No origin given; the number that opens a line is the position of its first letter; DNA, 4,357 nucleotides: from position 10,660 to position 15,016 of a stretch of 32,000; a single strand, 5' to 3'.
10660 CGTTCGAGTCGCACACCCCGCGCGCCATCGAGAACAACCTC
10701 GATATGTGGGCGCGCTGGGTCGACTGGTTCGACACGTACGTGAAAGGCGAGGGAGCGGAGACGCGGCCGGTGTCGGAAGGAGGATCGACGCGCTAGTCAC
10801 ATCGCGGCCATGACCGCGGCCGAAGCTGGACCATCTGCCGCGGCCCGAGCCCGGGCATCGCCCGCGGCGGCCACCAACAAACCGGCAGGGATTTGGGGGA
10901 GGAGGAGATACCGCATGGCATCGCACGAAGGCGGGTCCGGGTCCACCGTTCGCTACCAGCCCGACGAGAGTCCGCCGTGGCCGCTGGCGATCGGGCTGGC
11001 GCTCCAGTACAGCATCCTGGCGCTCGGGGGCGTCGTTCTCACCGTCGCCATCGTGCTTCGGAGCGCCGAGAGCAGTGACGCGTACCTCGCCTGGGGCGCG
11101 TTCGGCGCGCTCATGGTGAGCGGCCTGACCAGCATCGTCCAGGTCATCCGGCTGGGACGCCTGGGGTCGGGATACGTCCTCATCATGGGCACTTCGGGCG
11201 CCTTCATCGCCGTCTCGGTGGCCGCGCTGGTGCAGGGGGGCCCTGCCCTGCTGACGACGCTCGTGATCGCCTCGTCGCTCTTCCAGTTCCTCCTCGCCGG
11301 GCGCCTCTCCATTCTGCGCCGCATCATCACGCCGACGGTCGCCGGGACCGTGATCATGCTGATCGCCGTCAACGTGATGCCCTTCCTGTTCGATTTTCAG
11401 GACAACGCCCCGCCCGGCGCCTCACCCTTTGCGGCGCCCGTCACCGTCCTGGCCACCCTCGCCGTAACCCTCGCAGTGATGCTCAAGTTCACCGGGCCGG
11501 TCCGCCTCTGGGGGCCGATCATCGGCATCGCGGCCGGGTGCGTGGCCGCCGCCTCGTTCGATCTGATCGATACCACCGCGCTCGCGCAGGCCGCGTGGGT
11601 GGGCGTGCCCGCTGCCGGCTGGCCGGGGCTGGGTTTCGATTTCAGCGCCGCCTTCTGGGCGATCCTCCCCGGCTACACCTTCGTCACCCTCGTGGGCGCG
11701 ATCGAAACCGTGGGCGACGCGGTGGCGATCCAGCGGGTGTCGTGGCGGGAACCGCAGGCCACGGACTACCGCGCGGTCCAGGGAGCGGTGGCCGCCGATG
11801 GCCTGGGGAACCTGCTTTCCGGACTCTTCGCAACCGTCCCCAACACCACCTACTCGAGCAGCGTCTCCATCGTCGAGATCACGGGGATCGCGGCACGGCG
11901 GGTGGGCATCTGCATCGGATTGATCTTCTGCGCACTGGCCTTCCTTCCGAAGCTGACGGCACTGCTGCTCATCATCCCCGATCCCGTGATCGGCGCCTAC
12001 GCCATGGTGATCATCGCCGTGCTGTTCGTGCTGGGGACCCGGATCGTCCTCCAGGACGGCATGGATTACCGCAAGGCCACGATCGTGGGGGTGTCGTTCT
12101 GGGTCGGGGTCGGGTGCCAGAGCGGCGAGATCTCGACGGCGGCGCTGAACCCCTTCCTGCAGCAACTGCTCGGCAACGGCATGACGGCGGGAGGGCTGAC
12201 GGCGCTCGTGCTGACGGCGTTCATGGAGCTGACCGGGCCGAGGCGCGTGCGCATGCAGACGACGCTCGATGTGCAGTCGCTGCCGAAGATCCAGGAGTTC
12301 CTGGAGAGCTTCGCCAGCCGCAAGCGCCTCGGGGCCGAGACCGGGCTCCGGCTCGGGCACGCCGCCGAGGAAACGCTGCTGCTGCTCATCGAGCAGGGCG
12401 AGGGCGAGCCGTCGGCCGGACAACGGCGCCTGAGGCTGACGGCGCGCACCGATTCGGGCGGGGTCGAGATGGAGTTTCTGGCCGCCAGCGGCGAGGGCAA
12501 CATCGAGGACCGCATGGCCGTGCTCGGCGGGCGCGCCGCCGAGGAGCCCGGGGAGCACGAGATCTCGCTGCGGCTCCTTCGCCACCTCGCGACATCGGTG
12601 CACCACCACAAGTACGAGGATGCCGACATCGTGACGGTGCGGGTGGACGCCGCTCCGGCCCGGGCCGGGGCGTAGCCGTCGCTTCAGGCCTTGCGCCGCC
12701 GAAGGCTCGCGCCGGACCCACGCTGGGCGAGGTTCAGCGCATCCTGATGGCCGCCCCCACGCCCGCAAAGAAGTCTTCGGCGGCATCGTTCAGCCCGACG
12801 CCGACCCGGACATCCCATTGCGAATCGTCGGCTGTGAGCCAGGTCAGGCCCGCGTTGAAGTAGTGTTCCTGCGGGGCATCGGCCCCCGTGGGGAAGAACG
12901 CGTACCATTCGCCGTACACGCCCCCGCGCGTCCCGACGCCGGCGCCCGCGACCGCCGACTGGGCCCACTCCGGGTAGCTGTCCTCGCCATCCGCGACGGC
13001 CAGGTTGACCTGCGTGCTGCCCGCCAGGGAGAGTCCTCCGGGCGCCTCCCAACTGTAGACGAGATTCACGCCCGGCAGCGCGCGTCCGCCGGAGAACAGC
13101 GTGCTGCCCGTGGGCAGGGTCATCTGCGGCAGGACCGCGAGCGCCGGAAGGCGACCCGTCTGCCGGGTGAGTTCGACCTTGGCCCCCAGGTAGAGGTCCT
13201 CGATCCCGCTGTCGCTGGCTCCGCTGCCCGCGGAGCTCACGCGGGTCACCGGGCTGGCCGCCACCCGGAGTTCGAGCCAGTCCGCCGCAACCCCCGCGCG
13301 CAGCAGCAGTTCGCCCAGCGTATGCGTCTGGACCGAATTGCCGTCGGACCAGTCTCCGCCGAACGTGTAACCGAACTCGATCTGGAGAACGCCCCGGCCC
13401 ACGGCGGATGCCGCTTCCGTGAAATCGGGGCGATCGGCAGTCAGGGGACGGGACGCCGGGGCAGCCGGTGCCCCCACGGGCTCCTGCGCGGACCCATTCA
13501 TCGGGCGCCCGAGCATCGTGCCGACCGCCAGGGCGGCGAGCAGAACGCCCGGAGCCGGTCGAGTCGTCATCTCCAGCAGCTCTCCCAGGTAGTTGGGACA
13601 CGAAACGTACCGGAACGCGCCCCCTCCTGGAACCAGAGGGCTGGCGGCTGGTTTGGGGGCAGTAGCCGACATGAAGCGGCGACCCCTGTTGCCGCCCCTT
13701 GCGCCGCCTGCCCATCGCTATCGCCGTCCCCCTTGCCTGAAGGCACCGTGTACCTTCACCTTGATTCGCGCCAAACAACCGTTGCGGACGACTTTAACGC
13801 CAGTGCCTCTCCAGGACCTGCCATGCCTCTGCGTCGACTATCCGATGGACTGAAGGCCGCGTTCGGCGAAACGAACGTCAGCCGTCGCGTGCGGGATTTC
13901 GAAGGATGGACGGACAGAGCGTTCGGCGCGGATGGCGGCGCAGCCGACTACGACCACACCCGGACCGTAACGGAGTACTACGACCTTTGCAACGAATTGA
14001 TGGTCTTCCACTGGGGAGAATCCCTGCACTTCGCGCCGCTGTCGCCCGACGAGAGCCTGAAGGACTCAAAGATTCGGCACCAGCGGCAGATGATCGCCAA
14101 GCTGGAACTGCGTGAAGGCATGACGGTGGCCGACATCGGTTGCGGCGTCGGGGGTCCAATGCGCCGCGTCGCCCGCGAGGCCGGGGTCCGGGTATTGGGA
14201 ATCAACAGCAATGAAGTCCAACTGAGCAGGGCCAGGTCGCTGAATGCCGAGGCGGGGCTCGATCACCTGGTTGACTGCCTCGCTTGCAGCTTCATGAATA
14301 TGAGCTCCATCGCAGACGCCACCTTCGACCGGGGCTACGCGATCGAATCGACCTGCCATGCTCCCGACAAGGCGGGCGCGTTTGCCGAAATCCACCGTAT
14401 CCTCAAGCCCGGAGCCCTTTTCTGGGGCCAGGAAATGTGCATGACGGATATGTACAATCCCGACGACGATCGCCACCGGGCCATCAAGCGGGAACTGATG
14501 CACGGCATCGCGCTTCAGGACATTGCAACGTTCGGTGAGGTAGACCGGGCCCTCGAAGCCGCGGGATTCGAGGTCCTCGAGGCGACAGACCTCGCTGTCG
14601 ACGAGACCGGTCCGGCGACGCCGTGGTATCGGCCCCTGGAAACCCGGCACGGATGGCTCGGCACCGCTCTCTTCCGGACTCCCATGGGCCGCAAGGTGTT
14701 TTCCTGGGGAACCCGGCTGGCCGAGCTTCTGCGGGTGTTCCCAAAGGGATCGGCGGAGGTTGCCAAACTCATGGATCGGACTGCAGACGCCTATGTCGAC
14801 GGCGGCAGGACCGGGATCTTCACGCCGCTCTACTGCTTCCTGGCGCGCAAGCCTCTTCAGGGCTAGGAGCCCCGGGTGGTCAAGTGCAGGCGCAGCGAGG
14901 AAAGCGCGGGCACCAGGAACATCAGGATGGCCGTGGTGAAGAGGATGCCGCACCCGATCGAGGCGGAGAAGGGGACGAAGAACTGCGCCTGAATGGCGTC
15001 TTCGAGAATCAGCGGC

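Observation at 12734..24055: Candidate bacterial sterol/isoprenoid tailoring-and-trafficking cluster built from eukaryote-like parts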

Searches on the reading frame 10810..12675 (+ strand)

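Call 5: search_protein_families(library=pfam, proteins=[window:10810-12675:+], max_evalue=0.01)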
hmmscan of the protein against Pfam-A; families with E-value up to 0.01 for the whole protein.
window:10810-12675:+ (621 aa): 2 families
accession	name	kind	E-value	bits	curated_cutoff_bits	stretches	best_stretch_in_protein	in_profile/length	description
PF00860.26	Xan_ur_permease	-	1.7e-42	145.9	27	1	63-436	6-383/389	Permease family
PF13581.12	HATPase_c_2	-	0.0013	19.2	27.4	1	487-605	4-120/127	Histidine kinase-like ATPase domain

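Call 9: search_protein_families(library=ncbifam, proteins=[window:10810-12675:+], max_evalue=0.001)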
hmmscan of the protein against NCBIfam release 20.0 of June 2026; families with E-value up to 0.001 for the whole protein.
window:10810-12675:+ (621 aa): 6 families
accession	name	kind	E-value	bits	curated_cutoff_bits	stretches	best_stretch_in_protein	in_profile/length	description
TIGR03173.1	pbuX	subfamily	7.9e-59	199.4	414.15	1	64-472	2-406/407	xanthine permease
TIGR00801.1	ncs2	superfamily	1.2e-51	176.1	291.8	1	58-470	5-414/415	NCS2 family nucleobase:cation symporter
NF007995.0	PRK10720.1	equivalog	8.9e-21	74.2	477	1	52-445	9-388/429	uracil permease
TIGR03616.1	RutG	equivalog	7.4e-13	48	758.65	1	47-441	19-403/429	pyrimidine utilization transport protein G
NF037981.1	NCS2_1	subfamily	3.3e-10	39.3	40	1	145-468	94-417/419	purine/pyrimidine permease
NF008502.0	PRK11412.1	equivalog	4.3e-09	36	370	1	144-472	100-427/433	uracil/xanthine transporter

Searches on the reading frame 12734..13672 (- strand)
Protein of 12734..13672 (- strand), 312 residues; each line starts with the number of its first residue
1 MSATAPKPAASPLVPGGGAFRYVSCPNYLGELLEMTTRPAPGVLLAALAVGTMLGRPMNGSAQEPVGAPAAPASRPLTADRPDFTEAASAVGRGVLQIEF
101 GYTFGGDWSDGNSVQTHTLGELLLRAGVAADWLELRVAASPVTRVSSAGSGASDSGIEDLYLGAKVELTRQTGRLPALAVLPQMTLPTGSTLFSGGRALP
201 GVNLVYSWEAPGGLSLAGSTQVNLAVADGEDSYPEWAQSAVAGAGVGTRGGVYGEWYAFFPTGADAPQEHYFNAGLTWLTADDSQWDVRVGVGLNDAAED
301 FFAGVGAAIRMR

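Call 5: search_protein_families(library=pfam, proteins=[window:12734-13672:-], max_evalue=0.01)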
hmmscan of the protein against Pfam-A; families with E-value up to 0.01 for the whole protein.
window:12734-13672:- (312 aa): 2 families
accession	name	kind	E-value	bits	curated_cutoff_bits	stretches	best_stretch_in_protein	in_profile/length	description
PF13557.12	Phenol_MetA_deg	-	4.5e-26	92.8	22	1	79-310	1-241/242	Putative MetA-pathway of phenol degradation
PF02544.21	Steroid_dh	-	0.00026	21.4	22.6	1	13-34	75-96/150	3-oxo-5-alpha-steroid 4-dehydrogenase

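Call 9: search_protein_families(library=ncbifam, proteins=[window:12734-13672:-], max_evalue=0.001)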
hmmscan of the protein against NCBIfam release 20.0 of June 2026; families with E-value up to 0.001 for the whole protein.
window:12734-13672:- (312 aa): 0 families

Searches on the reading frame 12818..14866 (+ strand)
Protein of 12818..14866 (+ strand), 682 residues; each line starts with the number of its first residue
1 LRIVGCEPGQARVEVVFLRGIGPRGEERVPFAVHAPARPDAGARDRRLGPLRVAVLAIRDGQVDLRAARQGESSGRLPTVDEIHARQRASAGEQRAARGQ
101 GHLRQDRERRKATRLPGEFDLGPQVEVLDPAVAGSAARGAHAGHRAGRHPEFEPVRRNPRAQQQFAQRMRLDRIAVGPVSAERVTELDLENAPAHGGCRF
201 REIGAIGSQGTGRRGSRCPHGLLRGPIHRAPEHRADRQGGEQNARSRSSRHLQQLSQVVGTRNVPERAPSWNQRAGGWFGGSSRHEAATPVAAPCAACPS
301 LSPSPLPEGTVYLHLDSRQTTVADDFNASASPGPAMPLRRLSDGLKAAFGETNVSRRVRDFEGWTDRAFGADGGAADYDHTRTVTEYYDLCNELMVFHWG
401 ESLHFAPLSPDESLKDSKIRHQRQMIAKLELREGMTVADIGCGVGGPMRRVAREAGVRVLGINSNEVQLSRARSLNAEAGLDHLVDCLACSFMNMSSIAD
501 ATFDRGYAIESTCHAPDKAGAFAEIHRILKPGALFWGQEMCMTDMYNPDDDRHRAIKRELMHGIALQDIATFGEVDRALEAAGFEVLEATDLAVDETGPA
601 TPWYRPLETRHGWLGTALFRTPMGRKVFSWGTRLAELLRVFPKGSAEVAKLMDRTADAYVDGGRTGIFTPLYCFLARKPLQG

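Call 5: search_protein_families(library=pfam, proteins=[window:12818-14866:+], max_evalue=0.01)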
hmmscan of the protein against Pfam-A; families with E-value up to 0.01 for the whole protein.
window:12818-14866:+ (682 aa): 9 families
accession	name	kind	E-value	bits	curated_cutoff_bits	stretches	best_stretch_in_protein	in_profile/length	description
PF08498.15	Sterol_MT_C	-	1.9e-16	60.3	21.7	1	619-679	5-65/66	Sterol methyltransferase C-terminal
PF02353.26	CMAS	-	1.4e-15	57.8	27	1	380-598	6-224/273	Mycolic acid cyclopropane synthetase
PF08241.18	Methyltransf_11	-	3.3e-15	56.9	21.2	1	439-535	2-93/95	Methyltransferase domain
PF13649.12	Methyltransf_25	-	7.6e-13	49.4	27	1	437-532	1-96/97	Methyltransferase domain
PF13847.12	Methyltransf_31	-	2.4e-10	40.7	27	1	432-541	2-113/145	Methyltransferase domain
PF13489.12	Methyltransf_23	-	6.2e-09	36.2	27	1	429-588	16-163/164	Methyltransferase domain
PF08242.18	Methyltransf_12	-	4.6e-07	30.9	30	1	439-535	2-98/98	Methyltransferase domain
PF08003.17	Methyltransf_9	-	0.0024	17.4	23.8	1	431-504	113-184/315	Protein of unknown function (DUF1698)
PF01209.24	Ubie_methyltran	-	0.0027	17.5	20.1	1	424-540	38-154/233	ubiE/COQ5 methyltransferase family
